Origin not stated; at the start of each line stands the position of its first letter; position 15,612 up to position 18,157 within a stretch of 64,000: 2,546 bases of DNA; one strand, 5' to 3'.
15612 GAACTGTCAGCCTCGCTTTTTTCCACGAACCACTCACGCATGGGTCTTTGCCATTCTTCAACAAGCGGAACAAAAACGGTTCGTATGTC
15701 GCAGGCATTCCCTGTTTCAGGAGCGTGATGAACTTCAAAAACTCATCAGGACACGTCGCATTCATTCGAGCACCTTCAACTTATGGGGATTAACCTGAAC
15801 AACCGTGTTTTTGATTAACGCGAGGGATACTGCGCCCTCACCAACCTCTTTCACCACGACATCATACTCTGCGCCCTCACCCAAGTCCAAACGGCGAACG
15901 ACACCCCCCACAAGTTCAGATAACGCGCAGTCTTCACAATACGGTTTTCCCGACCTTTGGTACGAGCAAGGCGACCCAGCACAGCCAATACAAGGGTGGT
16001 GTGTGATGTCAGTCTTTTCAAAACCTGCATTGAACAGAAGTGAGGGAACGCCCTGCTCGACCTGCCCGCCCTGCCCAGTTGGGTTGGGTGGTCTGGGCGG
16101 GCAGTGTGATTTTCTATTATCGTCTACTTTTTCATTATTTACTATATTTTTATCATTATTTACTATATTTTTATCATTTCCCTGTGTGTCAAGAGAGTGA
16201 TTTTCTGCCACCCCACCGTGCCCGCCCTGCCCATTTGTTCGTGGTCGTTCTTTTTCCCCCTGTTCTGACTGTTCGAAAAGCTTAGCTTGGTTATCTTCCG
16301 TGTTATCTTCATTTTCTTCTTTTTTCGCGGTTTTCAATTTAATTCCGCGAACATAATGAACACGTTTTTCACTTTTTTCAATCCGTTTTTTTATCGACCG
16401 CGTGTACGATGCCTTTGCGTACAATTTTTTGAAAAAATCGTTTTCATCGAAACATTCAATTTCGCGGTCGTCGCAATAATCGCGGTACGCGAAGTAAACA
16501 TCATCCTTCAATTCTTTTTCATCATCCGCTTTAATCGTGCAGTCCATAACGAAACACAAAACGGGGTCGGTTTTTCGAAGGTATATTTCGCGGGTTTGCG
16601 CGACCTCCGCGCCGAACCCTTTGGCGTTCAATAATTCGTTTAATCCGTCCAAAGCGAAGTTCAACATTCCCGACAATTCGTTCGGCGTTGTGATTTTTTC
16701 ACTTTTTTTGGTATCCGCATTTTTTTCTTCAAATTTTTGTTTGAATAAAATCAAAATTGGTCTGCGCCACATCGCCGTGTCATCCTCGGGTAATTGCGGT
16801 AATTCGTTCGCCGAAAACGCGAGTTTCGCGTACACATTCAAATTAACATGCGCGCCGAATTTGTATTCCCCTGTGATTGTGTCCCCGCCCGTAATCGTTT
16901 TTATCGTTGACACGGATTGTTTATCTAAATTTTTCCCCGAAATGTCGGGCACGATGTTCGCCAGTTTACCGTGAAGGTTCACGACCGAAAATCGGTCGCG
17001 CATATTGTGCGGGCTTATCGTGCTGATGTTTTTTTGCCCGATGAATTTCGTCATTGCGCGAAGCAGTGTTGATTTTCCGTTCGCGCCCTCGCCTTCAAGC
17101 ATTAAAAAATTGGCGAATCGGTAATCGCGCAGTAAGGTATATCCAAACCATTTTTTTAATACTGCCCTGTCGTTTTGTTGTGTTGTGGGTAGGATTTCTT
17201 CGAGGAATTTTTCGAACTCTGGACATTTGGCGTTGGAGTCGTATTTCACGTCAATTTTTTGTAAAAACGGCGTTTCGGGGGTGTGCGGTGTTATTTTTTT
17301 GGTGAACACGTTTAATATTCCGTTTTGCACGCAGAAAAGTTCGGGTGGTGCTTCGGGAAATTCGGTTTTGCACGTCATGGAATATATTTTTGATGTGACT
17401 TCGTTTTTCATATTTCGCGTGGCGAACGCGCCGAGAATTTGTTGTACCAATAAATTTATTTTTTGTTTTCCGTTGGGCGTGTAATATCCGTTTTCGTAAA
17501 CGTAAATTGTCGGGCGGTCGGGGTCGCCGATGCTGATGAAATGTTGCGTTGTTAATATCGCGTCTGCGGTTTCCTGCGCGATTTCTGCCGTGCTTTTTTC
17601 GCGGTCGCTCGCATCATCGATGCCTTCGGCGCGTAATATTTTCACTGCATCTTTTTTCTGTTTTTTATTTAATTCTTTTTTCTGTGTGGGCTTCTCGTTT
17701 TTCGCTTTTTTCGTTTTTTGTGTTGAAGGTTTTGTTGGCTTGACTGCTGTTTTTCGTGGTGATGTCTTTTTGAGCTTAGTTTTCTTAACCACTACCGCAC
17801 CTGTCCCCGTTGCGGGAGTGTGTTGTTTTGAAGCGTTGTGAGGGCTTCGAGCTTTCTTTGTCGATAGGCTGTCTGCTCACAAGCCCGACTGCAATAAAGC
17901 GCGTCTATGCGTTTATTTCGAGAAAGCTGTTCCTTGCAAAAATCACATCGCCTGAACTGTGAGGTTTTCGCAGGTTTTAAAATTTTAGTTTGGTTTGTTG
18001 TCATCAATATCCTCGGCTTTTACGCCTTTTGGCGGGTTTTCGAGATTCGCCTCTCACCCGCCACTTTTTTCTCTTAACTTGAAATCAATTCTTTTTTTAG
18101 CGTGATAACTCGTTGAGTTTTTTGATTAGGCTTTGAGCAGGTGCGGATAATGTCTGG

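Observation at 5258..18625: A roughly 13-kb integrated element sits in the tRNA-Arg(TCG) 3' end, with an intact integrase and two opposed gene blocks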

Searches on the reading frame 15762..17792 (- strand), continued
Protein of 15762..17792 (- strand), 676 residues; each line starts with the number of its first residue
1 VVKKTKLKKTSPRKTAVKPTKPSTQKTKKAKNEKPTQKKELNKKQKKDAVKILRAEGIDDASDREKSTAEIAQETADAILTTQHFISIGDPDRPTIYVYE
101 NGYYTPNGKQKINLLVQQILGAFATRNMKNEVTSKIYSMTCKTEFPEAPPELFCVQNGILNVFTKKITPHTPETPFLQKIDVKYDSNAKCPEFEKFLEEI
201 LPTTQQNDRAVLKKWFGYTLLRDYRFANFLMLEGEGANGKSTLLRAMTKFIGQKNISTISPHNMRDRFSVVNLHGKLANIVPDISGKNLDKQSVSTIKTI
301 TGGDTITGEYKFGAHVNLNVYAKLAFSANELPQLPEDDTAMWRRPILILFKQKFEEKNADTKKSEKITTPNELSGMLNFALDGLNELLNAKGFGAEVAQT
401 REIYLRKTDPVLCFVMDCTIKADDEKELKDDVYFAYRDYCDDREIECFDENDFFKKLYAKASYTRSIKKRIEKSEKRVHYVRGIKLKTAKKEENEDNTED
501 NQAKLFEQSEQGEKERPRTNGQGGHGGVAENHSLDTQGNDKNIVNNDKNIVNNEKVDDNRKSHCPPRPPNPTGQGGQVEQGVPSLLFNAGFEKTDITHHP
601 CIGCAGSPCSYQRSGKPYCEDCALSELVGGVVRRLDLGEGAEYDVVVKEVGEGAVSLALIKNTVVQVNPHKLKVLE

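Call 35: search_protein_families(library=pfam, proteins=[L030:1162-2361:-, L030:2657-2806:+, L030:2848-3111:-, L030:6303-6566:+, L030:8244-8510:+, L030:8515-8844:+, L030:9026-9397:-, L030:9480-9839:-, L031:2-1180:-, L031:7830-8090:+], max_evalue=0.01)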
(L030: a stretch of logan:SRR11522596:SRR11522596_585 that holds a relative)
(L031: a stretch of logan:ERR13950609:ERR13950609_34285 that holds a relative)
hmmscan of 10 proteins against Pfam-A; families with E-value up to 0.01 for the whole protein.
L030:1162-2361:- (399 aa): 3 families
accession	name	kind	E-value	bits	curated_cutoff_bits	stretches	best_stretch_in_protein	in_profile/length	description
PF00589.27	Phage_integrase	-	5.9e-05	23.3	27.1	1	245-310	107-166/172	Phage integrase family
PF13495.12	Phage_int_SAM_4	-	0.0038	18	27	0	45-81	12-48/85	Phage integrase, N-terminal SAM-like domain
PF20835.2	PA_Ig-like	-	0.0048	17.1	27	1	43-109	37-105/155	Anthrax protective antigen, immunoglobulin-like domain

L030:2657-2806:+ (49 aa): 0 families

L030:2848-3111:- (87 aa): 0 families

L030:6303-6566:+ (87 aa): 0 families

L030:8244-8510:+ (88 aa): 0 families

L030:8515-8844:+ (109 aa): 0 families

L030:9026-9397:- (123 aa): 1 family
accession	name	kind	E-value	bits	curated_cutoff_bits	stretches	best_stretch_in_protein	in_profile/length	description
PF10754.15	DUF2569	-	3.2e-08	34.6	26.5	1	5-122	2-143/143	Protein of unknown function (DUF2569)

L030:9480-9839:- (119 aa): 0 families

L031:2-1180:- (393 aa): 1 family
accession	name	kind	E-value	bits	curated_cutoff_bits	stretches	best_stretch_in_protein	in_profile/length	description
PF00589.27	Phage_integrase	-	2.8e-08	34.2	27.1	1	166-340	4-167/172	Phage integrase family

L031:7830-8090:+ (86 aa): 0 families

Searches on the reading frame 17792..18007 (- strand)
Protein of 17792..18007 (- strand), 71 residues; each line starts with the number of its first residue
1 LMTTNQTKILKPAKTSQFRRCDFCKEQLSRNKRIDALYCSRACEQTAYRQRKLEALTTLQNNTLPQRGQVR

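Call 8: search_protein_families(library=pfam, proteins=[window:17792-18007:-], max_evalue=0.01)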
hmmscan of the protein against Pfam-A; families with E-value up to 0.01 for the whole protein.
window:17792-18007:- (71 aa): 1 family
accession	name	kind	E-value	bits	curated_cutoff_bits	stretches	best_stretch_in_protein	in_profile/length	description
PF01160.23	Opiods_neuropep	-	0.00079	19.9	23.5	1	20-53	5-39/47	Vertebrate endogenous opioids neuropeptide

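Call 28: search_protein_families(library=phrogs, proteins=[window:17792-18007:-], max_evalue=0.1)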
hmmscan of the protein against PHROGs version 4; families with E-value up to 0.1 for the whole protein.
window:17792-18007:- (71 aa): 10 families
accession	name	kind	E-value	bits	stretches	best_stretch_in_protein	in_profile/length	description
phrog_1271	-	DNA, RNA and nucleotide metabolism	0.0005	20.5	1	18-56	212-247/361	HNH endonuclease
phrog_8643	-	DNA, RNA and nucleotide metabolism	0.0013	19.6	1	19-52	2-35/179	DNA polymerase/primase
phrog_16925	-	unknown function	0.013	16.6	1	21-58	8-46/151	-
phrog_8660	-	DNA, RNA and nucleotide metabolism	0.014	16.5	1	19-55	14-49/196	HNH endonuclease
phrog_3794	-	unknown function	0.018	15.6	1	14-53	4-43/50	-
phrog_24119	-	unknown function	0.019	16.2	0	43-61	23-41/62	-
phrog_3312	-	DNA, RNA and nucleotide metabolism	0.022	15.8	1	8-48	107-153/175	endonuclease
phrog_8273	-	unknown function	0.024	15.6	1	2-48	165-208/216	-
phrog_35940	-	unknown function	0.036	15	1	4-62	6-64/75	-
phrog_13750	-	unknown function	0.089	14.1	1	16-53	14-50/104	-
